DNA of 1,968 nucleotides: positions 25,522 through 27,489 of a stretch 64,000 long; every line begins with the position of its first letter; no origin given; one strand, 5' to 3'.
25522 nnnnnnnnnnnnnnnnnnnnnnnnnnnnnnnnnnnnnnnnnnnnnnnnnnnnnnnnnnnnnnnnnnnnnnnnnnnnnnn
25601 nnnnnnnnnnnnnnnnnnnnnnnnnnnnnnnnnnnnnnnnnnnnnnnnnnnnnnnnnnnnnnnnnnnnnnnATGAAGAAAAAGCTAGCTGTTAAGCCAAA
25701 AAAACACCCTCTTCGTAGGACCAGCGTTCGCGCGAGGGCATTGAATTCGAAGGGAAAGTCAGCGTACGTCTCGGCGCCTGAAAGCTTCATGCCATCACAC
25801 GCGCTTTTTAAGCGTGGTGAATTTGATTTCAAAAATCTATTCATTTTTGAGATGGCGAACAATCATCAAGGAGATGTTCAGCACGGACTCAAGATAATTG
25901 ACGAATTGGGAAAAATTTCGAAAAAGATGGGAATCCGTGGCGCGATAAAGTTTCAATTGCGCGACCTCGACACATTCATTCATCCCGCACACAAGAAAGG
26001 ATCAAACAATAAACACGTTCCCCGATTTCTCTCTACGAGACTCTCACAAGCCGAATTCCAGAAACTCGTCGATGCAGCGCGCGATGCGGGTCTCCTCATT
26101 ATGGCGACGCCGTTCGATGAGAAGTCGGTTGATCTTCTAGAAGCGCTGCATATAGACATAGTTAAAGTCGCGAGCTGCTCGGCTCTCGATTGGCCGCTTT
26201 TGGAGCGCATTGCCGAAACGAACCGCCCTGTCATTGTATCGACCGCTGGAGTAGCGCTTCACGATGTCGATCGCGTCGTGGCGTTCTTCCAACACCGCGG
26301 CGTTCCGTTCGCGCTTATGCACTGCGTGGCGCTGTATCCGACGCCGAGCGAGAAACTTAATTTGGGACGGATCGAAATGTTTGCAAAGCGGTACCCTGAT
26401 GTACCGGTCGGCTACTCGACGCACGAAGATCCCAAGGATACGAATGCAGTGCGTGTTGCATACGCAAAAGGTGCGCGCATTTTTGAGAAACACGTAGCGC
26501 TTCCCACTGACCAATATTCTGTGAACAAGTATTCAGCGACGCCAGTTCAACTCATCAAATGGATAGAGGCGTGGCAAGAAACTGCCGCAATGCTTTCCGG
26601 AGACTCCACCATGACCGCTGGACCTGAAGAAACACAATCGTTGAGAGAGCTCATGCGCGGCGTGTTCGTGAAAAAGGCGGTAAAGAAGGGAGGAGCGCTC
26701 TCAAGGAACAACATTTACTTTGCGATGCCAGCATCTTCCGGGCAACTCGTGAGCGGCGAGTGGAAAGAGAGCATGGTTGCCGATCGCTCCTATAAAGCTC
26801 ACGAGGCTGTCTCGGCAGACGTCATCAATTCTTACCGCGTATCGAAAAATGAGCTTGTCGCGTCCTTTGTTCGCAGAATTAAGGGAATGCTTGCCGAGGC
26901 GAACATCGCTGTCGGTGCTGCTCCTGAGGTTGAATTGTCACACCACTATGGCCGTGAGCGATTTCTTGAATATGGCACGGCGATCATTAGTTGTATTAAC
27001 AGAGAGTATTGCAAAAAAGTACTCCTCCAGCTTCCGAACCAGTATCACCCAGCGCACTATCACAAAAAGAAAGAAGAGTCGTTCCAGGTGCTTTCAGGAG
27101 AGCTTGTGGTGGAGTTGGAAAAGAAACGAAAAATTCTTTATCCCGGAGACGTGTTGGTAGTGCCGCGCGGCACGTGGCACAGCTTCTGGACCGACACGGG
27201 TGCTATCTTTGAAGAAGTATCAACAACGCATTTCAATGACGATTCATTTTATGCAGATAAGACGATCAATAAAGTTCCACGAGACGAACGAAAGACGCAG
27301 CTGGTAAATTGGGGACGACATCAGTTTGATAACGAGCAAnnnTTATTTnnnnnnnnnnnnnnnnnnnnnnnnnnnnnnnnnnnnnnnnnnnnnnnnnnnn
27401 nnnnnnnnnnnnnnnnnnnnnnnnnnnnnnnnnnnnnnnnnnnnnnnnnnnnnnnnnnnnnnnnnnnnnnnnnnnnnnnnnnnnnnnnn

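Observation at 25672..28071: Cupin domain fused to one NeuB-like synthase and free-standing next to the second (Rosetta-stone linkage)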

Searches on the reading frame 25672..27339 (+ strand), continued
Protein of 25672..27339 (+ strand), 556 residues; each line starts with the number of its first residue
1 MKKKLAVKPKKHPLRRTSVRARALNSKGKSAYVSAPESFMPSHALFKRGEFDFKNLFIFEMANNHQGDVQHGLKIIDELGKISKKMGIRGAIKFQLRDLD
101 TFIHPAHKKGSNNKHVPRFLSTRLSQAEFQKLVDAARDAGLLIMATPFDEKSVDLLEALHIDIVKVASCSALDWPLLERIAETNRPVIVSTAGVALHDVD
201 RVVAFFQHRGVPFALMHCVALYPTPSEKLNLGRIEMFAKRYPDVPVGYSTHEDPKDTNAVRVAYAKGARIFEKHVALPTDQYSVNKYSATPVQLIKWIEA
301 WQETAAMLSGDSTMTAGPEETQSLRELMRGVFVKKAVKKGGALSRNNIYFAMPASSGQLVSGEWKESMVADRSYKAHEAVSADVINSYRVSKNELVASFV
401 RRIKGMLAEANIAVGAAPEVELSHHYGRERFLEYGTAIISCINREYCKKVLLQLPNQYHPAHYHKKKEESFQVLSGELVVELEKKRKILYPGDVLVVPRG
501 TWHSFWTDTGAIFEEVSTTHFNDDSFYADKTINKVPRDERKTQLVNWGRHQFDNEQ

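Call 80: find_related_loci(query=A1, collection=metagenome_contigs, flank=7000)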
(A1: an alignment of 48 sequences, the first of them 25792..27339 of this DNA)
Query A1 (516 aa) in metagenome_contigs; peptide patterns used: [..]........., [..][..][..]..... (x = any residue, [..] = any of these).
600 stretches matched a pattern (row limit reached: there are more); 582 encode a relative of the query (tblastn E <= 1e-3); the best 80 are kept; 80 distinct loci.
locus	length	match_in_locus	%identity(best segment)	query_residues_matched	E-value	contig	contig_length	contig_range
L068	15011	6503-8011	57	10-513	0e+0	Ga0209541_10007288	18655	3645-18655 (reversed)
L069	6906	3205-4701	56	10-509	0e+0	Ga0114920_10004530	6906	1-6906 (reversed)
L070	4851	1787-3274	55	10-506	0e+0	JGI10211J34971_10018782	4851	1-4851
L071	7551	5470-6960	54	10-507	0e+0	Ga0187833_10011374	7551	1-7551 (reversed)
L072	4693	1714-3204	54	10-507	0e+0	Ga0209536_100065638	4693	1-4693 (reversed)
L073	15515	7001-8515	53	8-513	0e+0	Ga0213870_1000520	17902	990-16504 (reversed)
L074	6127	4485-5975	52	10-507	0e+0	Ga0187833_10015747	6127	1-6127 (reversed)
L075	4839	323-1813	53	10-507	0e+0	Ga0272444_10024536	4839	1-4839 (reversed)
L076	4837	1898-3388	51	10-507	0e+0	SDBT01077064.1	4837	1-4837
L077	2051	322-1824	55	10-512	0e+0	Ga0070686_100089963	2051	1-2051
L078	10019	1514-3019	51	11-512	0e+0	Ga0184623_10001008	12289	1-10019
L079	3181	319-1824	53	11-512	0e+0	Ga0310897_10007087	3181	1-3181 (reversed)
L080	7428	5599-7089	52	10-507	0e+0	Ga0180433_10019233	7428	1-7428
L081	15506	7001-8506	50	11-512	0e+0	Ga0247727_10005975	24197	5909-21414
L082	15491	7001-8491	51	11-508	0e+0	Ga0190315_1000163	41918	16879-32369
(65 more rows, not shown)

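Call 82: search_protein_families(library=ncbifam, proteins=[L059:7547-8206:+], max_evalue=0.00001)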
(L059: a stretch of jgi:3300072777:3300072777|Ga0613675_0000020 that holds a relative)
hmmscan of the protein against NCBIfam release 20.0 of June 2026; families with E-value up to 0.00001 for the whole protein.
L059:7547-8206:+ (220 aa): 9 families
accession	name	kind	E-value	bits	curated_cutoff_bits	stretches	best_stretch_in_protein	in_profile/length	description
NF009695.0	PRK13222.1-2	equivalog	3e-11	43.2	225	1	5-198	2-201/226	phosphoglycolate phosphatase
NF009697.0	PRK13222.1-4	equivalog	7.3e-09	35.3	327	1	5-195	3-198/232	phosphoglycolate phosphatase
NF009804.0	PRK13288.1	equivalog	1.5e-08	34.4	218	1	8-186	2-177/215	pyrophosphatase PpaX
TIGR01990.1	bPGM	equivalog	1.2e-07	31.8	189.4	1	9-114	1-107/187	beta-phosphoglucomutase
TIGR02009.1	PGMB-YQAB-SF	subfamily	1.6e-06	28.4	153.35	1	9-143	1-134/186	beta-phosphoglucomutase family hydrolase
TIGR01549.1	HAD-SF-IA-v1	subfamily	2.5e-06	28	23.3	0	102-183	67-148/149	HAD-IA family hydrolase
NF007854.0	PRK10563.1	equivalog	2.6e-06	27.2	211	1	6-139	1-128/221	6-phosphogluconate phosphatase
NF009694.0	PRK13222.1-1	equivalog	4e-06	26.3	415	0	84-196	101-216/252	phosphoglycolate phosphatase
NF008087.0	PRK10826.1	equivalog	4.9e-06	26.3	191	1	6-142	4-138/222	hexitol phosphatase HxpB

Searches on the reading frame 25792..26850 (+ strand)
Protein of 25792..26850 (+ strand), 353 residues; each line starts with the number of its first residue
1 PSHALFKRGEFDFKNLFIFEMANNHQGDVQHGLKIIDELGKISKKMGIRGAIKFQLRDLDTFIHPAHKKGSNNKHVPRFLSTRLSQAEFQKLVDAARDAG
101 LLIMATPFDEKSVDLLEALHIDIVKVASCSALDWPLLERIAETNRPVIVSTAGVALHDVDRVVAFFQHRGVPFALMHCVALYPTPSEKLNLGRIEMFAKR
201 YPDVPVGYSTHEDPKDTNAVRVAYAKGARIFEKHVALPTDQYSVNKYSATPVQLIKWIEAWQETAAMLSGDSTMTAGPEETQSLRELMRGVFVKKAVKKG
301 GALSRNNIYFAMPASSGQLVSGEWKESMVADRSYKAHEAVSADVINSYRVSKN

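Call 74: search_solved_structures(query=window:25792-26850:+, max_evalue=1e-20, show_alignments=1)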
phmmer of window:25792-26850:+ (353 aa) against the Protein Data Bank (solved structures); distinct sequences matched with E-value up to 1e-20: 7.
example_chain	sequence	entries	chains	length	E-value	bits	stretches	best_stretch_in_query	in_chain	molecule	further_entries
3g8r_A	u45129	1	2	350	5.5e-94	318.2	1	14-327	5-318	Probable spore coat polysaccharide biosynthesis protein E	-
1vli_A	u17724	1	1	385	3.7e-29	105.1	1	17-318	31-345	Spore coat polysaccharide biosynthesis protein spsE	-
6ncs_A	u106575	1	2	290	7.9e-28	100.8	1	17-268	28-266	N-acetylneuraminic acid (Sialic acid) synthetase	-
4ipi_A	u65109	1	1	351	3.8e-25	92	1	12-316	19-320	Polysialic acid capsule biosynthesis protein SiaC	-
1xuu_A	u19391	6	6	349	3.8e-25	91.9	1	12-316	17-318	polysialic acid capsule biosynthesis protein SiaC | N-acetylneuraminate synthase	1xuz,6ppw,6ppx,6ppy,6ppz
4ipj_A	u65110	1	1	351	3.8e-25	91.9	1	12-316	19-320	Polysialic acid capsule biosynthesis protein SiaC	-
2wqp_A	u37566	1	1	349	9.4e-24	87.4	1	12-316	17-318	POLYSIALIC ACID CAPSULE BIOSYNTHESIS PROTEIN SIAC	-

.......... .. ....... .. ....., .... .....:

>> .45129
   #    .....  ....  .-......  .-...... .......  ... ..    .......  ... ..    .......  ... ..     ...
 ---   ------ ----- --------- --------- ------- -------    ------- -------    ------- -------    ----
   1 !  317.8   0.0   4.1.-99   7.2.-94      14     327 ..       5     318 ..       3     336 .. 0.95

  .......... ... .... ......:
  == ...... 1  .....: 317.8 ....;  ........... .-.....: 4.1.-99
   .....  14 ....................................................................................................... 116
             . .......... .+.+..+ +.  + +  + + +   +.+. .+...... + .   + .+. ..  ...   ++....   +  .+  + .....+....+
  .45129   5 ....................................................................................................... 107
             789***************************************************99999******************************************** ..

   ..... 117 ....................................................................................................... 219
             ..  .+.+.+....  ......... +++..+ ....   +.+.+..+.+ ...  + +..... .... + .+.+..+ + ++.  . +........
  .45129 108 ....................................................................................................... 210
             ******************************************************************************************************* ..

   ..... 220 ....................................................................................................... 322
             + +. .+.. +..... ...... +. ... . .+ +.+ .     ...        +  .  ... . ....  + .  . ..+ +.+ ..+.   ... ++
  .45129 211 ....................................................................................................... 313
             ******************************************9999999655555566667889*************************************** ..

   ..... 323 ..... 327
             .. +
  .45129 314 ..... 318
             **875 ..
